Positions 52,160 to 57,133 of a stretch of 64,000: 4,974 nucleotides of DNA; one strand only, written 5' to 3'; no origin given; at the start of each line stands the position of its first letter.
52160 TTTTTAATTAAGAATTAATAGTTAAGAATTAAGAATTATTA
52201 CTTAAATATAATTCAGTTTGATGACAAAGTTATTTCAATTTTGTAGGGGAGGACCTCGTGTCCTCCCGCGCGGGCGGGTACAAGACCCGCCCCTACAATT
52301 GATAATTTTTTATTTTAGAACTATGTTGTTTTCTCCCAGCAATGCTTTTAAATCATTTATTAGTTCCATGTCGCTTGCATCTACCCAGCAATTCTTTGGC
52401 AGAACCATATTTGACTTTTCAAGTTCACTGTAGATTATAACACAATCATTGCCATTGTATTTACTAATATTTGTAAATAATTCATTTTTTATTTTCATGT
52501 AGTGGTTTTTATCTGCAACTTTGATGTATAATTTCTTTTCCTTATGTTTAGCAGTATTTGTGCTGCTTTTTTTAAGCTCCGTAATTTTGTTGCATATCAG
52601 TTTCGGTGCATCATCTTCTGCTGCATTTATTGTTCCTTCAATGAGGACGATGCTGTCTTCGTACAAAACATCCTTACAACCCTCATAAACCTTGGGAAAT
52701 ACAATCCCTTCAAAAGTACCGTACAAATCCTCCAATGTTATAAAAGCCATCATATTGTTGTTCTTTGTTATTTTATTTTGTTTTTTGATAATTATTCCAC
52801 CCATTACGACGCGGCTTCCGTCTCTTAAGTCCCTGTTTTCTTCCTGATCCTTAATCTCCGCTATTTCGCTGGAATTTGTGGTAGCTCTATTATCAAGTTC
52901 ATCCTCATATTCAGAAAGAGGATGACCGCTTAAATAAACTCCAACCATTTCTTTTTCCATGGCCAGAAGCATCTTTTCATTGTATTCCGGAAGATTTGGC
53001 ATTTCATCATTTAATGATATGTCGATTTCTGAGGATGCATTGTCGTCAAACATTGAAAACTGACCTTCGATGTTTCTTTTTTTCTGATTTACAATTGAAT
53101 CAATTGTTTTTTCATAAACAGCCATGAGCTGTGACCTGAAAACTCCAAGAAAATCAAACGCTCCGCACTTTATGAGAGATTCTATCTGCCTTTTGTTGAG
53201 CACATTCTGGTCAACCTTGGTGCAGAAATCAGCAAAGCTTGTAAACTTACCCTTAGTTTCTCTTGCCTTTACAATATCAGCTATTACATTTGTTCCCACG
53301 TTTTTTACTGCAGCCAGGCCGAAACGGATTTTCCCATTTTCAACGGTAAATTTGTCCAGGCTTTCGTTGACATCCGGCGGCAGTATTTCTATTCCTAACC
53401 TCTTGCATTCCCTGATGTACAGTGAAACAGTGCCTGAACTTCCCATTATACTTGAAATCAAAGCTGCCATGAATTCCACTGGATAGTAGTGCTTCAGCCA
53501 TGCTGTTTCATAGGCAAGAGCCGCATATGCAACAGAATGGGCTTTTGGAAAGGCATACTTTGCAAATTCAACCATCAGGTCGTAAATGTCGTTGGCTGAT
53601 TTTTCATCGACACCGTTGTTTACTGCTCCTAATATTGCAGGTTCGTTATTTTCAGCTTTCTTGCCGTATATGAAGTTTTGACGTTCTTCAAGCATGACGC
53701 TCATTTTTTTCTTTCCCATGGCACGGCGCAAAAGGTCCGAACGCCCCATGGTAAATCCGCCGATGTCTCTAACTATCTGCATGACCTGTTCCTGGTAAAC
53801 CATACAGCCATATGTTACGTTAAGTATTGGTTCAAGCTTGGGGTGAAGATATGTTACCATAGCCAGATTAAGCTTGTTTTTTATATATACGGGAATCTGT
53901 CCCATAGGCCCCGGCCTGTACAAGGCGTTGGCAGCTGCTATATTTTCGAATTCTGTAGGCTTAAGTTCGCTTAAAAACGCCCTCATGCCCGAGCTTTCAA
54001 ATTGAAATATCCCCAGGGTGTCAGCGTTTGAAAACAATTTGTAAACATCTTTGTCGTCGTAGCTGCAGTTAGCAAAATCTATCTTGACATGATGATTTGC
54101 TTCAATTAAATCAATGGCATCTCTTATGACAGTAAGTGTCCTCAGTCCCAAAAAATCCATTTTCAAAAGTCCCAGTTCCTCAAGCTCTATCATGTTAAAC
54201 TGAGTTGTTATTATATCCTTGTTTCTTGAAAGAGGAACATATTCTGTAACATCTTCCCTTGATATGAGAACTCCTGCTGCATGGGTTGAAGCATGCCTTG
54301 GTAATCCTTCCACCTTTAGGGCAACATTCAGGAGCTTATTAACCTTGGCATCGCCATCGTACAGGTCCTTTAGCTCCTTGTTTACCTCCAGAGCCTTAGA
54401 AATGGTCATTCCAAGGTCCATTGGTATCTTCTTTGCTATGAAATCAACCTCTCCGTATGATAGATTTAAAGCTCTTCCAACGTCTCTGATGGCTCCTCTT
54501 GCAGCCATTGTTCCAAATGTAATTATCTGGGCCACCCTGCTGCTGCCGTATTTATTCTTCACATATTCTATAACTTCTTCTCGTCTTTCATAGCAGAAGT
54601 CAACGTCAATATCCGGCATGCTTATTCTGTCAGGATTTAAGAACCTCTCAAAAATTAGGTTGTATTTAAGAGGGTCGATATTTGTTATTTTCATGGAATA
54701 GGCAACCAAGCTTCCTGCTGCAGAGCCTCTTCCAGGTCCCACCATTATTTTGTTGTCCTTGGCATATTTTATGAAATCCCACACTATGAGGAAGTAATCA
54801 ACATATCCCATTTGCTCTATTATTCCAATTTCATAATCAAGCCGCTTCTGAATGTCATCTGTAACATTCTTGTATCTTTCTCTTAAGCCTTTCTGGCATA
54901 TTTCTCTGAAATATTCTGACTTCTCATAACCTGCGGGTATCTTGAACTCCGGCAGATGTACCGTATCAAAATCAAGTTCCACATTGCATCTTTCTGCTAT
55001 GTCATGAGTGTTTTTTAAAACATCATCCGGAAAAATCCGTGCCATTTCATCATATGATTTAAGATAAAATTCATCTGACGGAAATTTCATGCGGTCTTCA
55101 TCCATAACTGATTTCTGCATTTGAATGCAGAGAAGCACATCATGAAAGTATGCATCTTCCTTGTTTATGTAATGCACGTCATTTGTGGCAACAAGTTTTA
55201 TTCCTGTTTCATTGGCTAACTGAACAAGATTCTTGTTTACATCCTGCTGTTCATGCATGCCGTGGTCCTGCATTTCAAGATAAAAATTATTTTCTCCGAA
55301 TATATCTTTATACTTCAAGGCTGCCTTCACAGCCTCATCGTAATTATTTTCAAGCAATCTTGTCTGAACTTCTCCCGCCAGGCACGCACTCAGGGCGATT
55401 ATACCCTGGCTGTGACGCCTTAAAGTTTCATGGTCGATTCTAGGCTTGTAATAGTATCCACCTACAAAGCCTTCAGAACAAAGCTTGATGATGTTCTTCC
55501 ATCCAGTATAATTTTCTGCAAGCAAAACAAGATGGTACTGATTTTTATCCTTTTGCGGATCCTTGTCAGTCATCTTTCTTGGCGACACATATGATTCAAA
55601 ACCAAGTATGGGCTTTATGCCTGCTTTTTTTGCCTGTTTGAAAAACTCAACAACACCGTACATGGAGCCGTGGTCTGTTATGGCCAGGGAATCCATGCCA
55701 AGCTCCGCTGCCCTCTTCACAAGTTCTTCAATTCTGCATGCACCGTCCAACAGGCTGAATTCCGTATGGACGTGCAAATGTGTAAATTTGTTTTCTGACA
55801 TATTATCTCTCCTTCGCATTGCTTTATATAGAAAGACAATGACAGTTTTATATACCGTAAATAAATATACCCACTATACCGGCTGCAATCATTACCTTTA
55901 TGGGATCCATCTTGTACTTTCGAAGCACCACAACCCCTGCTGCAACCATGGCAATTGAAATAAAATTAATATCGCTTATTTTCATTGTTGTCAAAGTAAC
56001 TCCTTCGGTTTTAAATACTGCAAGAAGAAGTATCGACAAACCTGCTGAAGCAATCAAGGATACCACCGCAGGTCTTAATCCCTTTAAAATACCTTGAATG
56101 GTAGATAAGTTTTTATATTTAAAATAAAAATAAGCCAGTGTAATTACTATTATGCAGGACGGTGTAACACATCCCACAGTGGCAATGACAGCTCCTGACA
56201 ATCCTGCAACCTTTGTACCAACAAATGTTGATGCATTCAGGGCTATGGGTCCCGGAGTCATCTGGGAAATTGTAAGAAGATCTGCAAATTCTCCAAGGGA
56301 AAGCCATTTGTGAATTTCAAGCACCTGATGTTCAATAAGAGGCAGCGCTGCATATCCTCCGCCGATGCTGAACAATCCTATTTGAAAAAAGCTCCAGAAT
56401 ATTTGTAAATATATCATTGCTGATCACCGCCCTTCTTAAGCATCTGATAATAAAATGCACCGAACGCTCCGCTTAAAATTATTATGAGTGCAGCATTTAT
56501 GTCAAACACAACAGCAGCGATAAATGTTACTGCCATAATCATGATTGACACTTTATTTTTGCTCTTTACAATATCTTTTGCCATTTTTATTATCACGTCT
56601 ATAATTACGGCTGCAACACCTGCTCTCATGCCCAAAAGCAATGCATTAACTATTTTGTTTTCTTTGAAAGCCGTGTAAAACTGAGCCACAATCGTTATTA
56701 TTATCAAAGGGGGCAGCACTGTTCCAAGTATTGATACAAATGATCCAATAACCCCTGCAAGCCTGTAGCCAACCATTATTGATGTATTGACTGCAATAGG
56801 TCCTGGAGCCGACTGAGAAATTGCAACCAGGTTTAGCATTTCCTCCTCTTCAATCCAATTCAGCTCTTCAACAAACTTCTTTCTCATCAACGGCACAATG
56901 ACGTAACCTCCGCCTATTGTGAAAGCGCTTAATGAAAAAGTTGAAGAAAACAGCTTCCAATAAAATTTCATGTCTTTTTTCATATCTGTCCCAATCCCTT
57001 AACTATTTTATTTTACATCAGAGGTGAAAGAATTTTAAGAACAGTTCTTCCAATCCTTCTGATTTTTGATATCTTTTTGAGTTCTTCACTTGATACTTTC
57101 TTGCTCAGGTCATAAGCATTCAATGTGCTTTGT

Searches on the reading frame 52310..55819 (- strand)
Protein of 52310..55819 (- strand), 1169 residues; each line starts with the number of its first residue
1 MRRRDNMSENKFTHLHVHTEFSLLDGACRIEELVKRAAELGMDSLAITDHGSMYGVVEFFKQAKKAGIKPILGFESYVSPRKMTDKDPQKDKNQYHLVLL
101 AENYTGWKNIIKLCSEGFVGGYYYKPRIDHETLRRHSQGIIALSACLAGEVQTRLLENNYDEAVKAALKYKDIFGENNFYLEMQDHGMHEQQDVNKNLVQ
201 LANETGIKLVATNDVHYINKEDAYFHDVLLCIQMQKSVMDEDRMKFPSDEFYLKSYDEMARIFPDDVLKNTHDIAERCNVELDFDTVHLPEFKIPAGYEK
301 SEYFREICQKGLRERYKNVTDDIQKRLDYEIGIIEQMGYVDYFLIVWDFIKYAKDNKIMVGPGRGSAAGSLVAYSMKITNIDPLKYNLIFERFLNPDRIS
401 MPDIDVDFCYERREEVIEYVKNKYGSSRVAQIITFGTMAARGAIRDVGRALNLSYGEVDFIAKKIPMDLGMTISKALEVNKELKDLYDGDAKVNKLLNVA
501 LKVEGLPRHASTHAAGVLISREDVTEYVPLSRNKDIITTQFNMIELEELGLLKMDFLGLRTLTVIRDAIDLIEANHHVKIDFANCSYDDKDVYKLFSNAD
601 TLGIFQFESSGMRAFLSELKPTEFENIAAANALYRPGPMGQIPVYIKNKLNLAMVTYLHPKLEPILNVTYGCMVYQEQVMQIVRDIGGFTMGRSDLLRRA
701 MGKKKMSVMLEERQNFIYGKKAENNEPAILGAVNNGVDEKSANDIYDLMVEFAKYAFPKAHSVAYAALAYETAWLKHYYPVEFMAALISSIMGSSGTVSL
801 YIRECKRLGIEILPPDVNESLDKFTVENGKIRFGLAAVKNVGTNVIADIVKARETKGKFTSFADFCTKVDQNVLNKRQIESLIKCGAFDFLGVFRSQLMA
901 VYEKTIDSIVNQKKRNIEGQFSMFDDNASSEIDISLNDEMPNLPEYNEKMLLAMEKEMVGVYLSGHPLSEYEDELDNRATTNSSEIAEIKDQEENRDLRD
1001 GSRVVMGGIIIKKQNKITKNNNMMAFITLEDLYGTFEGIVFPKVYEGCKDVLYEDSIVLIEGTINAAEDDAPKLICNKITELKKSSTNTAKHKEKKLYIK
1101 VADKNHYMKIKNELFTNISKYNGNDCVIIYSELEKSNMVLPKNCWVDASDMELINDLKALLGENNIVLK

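Call 18: search_protein_families(library=pfam, proteins=[window:52310-55819:-], max_evalue=0.00001)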
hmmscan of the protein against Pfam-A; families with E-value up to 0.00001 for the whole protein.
window:52310-55819:- (1169 aa): 5 families
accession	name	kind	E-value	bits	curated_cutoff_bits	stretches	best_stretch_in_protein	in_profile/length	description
PF07733.18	DNA_pol3_alpha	-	6e-108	360.8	23.9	1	302-558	1-260/260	Bacterial DNA polymerase III alpha NTPase domain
PF02811.25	PHP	-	3.2e-62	210.1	26.4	1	14-186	1-164/164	PHP domain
PF17657.6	DNA_pol3_finger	-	4.1e-62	208.8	22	1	561-723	1-165/166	Bacterial DNA polymerase III alpha subunit finger domain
PF14579.12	HHH_6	-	1.9e-33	115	25.6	1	809-898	1-90/90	Helix-hairpin-helix motif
PF01336.31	tRNA_anti-codon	-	5.4e-09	36.3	27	1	1004-1082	1-75/75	OB-fold nucleic acid binding domain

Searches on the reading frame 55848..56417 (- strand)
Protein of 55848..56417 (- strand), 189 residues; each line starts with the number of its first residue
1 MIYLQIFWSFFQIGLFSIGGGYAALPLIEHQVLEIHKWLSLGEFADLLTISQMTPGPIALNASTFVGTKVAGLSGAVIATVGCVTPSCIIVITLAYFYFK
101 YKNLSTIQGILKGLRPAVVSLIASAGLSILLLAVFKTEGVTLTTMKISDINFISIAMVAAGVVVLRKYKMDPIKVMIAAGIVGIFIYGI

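Call 18: search_protein_families(library=pfam, proteins=[window:55848-56417:-], max_evalue=0.00001)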
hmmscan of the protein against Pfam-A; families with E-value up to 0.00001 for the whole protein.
window:55848-56417:- (189 aa): 1 family
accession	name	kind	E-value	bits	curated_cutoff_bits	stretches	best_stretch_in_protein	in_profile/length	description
PF02417.20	Chromate_transp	-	4.1e-48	164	28.6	1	4-184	1-166/166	Chromate transporter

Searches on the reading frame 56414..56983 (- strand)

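Call 18: search_protein_families(library=pfam, proteins=[window:56414-56983:-], max_evalue=0.00001)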
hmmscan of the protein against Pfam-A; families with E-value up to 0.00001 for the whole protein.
window:56414-56983:- (189 aa): 1 family
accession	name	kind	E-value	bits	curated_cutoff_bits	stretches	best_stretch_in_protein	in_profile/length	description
PF02417.20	Chromate_transp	-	2.9e-49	167.7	28.6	1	9-175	1-165/166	Chromate transporter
